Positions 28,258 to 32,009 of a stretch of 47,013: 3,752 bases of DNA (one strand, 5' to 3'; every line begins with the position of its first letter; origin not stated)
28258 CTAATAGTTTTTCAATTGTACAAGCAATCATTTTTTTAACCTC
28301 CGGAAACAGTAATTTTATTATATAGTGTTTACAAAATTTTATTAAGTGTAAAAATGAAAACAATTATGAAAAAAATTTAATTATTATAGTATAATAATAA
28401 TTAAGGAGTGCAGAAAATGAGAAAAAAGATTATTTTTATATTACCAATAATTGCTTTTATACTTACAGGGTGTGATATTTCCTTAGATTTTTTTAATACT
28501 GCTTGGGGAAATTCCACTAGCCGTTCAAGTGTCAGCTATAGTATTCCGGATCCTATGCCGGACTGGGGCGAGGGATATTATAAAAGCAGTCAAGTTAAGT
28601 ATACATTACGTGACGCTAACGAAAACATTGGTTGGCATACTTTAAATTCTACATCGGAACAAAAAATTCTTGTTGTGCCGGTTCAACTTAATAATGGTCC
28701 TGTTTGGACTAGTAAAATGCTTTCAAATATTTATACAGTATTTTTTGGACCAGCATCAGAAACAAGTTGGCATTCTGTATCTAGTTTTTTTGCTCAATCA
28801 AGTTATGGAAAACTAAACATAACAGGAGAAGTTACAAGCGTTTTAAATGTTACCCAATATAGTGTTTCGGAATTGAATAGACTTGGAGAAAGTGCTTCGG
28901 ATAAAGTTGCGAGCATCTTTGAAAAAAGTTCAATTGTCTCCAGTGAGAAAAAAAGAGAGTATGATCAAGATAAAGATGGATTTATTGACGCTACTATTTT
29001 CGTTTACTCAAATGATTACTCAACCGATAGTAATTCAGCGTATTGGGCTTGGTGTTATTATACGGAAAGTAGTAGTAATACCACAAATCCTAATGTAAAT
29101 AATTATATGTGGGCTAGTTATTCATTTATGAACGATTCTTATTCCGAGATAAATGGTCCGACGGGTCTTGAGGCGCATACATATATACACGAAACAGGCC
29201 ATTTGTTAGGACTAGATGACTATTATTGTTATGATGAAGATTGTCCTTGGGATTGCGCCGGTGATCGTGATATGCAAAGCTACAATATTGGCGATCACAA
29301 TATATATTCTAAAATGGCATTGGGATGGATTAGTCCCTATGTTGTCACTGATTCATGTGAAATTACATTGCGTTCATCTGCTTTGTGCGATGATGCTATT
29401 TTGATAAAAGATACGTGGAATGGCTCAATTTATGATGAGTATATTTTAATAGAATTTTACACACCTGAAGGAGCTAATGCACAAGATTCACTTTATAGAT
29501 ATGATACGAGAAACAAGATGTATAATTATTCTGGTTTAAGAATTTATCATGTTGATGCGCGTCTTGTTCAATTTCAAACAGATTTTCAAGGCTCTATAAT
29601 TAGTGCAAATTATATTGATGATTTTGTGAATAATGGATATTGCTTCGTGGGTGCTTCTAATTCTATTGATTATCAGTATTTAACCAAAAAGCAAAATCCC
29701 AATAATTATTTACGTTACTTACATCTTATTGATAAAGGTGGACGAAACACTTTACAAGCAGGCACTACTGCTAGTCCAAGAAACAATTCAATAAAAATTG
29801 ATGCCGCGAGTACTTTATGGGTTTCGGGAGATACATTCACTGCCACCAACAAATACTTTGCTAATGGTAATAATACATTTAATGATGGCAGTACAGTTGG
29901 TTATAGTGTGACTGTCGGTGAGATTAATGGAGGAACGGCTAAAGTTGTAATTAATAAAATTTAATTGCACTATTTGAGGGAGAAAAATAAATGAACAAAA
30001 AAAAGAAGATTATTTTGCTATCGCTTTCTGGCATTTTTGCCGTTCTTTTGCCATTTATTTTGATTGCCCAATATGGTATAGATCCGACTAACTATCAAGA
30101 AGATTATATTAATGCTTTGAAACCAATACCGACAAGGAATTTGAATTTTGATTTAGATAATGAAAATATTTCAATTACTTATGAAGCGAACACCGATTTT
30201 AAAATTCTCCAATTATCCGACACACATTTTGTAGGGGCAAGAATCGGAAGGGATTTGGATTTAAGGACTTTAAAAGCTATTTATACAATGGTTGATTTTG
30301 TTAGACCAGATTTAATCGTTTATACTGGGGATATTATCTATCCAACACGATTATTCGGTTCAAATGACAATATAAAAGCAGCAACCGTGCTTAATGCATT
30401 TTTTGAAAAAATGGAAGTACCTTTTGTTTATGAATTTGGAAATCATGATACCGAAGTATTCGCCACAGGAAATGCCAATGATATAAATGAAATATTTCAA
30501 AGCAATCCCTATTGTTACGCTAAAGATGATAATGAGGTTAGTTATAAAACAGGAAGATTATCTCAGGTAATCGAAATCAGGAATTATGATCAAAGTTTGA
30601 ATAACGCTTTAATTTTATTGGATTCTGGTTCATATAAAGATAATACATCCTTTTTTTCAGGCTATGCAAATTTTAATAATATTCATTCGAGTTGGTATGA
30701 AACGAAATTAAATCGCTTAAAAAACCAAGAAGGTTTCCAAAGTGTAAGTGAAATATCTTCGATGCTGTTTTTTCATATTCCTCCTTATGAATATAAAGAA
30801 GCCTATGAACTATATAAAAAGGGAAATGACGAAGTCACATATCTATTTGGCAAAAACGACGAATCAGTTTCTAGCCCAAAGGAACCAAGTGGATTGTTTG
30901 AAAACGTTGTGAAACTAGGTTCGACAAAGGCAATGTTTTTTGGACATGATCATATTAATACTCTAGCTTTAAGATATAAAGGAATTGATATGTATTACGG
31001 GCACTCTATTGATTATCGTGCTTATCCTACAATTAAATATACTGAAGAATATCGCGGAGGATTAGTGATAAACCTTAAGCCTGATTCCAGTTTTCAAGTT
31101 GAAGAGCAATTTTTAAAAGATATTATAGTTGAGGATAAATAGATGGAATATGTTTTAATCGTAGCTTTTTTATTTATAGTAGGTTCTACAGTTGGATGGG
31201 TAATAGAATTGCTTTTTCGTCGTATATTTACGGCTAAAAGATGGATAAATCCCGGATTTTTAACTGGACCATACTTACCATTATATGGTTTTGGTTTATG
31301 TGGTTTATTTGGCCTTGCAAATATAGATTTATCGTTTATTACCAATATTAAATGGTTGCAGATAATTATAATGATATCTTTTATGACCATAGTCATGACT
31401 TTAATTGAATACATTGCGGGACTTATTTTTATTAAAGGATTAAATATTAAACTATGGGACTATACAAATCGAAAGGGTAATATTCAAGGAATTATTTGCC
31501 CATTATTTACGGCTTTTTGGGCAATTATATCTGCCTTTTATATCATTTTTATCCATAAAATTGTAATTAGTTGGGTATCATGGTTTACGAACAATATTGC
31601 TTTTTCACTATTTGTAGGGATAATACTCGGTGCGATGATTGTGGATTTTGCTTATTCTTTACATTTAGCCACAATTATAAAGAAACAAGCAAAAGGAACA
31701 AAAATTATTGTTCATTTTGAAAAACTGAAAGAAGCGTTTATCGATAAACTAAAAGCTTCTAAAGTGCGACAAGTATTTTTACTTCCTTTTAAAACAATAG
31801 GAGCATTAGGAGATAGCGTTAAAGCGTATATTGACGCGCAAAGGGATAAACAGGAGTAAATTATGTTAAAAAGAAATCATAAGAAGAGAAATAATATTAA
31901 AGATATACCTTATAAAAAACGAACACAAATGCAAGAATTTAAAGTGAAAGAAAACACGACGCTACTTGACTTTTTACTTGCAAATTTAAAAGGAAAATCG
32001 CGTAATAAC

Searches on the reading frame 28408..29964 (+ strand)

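Call 52: search_protein_families(library=pfam, proteins=[window:28408-29964:+], max_evalue=1)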
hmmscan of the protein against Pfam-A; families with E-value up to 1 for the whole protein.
window:28408-29964:+ (518 aa): 2 families
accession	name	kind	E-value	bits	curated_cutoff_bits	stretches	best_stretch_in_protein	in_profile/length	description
PF00036.39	EF-hand_1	-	0.16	12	25.4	1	183-194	7-18/29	EF hand domain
PF06262.17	Zincin_1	-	0.27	11.6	22.4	1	256-271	74-89/97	Zincin-like metallopeptidase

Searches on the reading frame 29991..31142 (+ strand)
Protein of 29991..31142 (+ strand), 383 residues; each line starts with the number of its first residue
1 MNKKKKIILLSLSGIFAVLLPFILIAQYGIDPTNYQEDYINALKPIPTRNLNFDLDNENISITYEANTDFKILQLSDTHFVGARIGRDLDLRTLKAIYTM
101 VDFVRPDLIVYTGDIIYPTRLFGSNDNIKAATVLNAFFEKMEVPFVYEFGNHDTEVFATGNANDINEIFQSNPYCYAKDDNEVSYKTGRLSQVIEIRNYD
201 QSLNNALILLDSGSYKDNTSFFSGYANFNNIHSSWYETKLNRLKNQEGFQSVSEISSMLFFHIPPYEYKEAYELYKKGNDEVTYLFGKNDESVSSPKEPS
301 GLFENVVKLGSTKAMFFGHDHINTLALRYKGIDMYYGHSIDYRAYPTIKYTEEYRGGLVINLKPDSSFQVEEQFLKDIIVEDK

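Call 52: search_protein_families(library=pfam, proteins=[window:29991-31142:+], max_evalue=1)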
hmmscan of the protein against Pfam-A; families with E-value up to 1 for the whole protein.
window:29991-31142:+ (383 aa): 2 families
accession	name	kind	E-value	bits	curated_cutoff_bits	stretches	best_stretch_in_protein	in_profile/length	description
PF00149.33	Metallophos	-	2.6e-10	41.5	21.5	1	70-322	1-190/191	Calcineurin-like phosphoesterase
PF12850.12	Metallophos_2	-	0.0013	19.2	27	1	71-161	2-60/154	Calcineurin-like phosphoesterase superfamily domain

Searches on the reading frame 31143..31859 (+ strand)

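Call 52: search_protein_families(library=pfam, proteins=[window:31143-31859:+], max_evalue=1)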
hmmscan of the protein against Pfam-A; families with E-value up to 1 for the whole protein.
window:31143-31859:+ (238 aa): 1 family
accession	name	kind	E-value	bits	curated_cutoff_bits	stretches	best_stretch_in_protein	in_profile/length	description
PF06541.16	ABC_trans_CmpB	-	1.5e-34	119.7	25.9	1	9-172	1-150/151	Putative ABC-transporter type IV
